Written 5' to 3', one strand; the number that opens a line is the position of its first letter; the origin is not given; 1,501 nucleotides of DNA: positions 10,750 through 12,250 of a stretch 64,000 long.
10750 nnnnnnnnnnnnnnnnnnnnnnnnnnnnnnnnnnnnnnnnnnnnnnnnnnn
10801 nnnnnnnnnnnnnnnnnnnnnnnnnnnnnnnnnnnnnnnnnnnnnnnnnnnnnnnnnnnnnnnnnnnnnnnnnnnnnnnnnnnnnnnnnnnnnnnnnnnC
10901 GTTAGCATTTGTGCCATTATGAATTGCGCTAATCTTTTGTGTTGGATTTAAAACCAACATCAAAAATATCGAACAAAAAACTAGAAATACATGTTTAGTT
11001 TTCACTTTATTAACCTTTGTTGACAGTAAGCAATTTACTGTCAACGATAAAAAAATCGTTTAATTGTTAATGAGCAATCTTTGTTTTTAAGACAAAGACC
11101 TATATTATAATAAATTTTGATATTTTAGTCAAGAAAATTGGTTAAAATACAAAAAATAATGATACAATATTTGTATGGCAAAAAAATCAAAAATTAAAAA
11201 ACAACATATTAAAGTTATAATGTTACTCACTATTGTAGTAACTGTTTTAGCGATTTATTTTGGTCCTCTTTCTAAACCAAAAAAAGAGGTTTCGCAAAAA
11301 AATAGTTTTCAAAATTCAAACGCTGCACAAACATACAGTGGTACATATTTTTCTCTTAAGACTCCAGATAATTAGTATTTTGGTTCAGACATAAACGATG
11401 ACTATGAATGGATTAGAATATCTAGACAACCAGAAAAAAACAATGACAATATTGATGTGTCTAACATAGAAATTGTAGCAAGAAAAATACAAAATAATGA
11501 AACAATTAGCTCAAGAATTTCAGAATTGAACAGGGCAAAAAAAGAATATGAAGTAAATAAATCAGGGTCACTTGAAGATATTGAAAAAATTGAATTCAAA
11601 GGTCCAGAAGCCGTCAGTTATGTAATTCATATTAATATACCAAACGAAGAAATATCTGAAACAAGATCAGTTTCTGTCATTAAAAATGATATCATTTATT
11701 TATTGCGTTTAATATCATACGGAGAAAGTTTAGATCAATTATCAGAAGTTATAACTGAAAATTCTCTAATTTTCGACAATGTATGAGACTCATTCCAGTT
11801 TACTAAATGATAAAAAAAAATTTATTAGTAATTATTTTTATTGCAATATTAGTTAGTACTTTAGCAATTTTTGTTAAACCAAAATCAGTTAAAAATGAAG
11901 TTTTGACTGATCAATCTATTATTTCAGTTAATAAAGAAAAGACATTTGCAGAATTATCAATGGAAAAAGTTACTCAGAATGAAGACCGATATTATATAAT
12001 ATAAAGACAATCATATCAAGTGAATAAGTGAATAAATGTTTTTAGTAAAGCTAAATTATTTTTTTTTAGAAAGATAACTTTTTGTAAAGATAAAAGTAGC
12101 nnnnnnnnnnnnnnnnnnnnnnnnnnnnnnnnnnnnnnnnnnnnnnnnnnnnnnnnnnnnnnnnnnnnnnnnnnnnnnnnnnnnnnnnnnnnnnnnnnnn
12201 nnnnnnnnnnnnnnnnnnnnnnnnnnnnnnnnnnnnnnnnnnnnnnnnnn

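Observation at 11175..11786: Family member split by a single in-frame amber codon (TAG at 11373-11375)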

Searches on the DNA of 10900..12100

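Call 70: search_rna_families(source=window, start=10900, end=12100, threshold=evalue, max_evalue=1)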
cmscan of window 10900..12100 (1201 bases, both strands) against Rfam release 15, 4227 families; matches with E-value up to 1: 2.
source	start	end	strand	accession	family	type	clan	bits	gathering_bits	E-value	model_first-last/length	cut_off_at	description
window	11062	11116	-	RF01164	SNORD107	Gene; snRNA; snoRNA; CD-box;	-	21.7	50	0.38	1-74/74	no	Small nucleolar RNA SNORD107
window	11237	11283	-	RF01726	SAM-II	Cis-reg; riboswitch;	-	19.3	44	0.9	1-60/60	no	SAM-II riboswitch aptamer (SAM-II long loop)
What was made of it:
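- Tried and rejected: No credible RNA family (call 70).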

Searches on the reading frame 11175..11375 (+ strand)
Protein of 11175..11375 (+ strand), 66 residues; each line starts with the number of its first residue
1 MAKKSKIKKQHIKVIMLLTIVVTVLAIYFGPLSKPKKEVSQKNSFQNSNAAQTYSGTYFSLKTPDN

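Call 12: find_encoding_contigs(protein=window:11175-11375:+, flank=6000, max_places=10)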
Protein window:11175-11375:+ (66 aa): 5 contigs read that carry it; 5 places shown.
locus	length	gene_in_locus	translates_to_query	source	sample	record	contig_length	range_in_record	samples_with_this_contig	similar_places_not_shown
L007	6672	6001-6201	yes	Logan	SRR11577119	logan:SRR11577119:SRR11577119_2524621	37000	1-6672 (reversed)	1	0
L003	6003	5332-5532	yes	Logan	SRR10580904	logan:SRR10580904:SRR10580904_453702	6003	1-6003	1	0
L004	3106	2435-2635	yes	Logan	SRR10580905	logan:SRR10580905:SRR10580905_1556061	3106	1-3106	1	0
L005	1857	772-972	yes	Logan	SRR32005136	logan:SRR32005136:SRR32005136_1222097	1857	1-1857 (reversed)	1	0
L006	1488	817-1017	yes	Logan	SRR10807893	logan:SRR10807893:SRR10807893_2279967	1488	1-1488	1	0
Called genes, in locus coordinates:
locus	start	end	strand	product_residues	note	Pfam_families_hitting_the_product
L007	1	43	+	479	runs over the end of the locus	PF13231:PMT_2, PF02366:PMT (weak)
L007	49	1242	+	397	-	PF13439:Glyco_transf_4, PF00534:Glycos_transf_1, PF13692:Glyco_trans_1_4, PF13524:Glyco_trans_1_2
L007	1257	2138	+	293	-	PF00535:Glycos_transf_2, PF13641:Glyco_tranf_2_3, PF13712:Glyco_tranf_2_5 (weak)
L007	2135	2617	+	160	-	-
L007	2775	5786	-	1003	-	PF00089:Trypsin, PF13365:Trypsin_2 (weak), PF00041:fn3 (weak), PF25059:FN3_DSCAM-DSCAML_C (faint), PF00041:fn3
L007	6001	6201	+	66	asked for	-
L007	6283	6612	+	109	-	-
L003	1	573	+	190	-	?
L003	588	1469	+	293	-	PF00535:Glycos_transf_2, PF13641:Glyco_tranf_2_3, PF13712:Glyco_tranf_2_5 (weak)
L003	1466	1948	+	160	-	-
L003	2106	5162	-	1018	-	PF00089:Trypsin, PF13365:Trypsin_2 (weak), PF00041:fn3 (weak), PF25059:FN3_DSCAM-DSCAML_C (faint), PF00041:fn3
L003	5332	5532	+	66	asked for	-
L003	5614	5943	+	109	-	-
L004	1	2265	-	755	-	?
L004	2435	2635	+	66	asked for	-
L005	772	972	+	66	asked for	-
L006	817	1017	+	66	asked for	-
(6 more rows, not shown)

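Call 14: list_cluster_members(proteins=[window:11175-11375:+, window:11457-11786:+, window:13164-13904:+, window:13955-14647:+, window:11807-12004:+])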
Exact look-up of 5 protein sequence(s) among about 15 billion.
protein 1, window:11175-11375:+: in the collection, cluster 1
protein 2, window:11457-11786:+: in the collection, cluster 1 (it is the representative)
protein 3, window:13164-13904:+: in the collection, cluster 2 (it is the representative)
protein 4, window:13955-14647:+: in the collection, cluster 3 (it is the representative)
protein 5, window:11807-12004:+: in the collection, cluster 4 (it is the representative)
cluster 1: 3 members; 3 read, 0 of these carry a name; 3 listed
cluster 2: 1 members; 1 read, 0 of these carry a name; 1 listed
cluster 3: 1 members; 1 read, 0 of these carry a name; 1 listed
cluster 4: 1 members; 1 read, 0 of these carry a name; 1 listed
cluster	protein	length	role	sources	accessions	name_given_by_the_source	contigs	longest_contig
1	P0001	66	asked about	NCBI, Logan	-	-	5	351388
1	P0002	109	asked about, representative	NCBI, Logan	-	-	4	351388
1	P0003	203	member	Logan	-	-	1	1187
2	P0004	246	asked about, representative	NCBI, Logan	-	-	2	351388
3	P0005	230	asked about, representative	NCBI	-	-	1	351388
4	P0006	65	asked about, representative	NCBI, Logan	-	-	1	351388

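Call 16: find_encoding_contigs(protein=P0003, flank=6000, max_places=10)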
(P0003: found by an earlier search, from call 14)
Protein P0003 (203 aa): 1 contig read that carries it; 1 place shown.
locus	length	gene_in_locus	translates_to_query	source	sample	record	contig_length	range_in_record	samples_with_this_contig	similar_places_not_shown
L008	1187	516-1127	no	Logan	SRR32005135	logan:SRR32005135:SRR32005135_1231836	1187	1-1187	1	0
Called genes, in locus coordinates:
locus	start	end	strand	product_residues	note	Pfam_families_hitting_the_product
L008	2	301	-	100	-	?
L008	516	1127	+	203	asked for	-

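Call 66: find_homologous_proteins(query=A7, max_evalue=0.001)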
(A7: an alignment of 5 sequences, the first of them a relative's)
Query A7 (5 sequences) (203 aa, profile of the alignment): 3 proteins with E <= 0.001 among 2227 candidates.
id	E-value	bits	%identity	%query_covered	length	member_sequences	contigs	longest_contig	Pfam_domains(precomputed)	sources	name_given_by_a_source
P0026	8.1e-80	285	34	34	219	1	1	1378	PF18933.7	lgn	-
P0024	1.3e-76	275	32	97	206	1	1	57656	-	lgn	-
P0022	3.4e-69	251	37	33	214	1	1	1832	-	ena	-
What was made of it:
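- Tried and rejected: A second search with an A-type alignment returned only its own members (call 66).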

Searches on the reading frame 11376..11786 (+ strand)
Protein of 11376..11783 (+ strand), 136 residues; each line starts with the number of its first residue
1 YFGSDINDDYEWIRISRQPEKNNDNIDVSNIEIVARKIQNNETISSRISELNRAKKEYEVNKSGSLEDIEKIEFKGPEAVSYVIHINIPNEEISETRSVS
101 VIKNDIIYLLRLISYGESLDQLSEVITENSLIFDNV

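Call 11: find_encoding_contigs(protein=window:11457-11786:+, flank=6000, max_places=10)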
Protein window:11457-11786:+ (109 aa): 4 contigs read that carry it; 4 places shown.
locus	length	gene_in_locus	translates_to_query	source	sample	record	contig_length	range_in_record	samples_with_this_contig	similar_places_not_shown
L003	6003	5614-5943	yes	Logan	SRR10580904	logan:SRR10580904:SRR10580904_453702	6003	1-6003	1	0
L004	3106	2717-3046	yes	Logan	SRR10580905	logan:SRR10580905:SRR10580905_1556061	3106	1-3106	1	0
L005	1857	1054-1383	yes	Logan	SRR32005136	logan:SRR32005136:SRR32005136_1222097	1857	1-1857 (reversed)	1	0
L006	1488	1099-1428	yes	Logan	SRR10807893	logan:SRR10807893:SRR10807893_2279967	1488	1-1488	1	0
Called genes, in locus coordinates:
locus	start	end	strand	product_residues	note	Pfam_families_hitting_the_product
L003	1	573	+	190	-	?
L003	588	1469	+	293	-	PF00535:Glycos_transf_2, PF13641:Glyco_tranf_2_3, PF13712:Glyco_tranf_2_5 (weak)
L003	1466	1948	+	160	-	-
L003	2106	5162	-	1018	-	PF00089:Trypsin, PF13365:Trypsin_2 (weak), PF00041:fn3 (weak), PF25059:FN3_DSCAM-DSCAML_C (faint), PF00041:fn3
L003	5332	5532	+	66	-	-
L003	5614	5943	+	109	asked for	-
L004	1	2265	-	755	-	?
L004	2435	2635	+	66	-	-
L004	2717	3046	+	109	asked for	-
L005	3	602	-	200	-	?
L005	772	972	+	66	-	-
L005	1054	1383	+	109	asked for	-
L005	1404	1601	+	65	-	-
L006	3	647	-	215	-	?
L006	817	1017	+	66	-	-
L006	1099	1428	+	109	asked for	-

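Call 41: search_protein_families(library=ncbifam, proteins=[window:11376-11783:+], max_evalue=0.1)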
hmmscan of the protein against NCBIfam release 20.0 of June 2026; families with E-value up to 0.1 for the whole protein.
window:11376-11783:+ (136 aa): 0 families
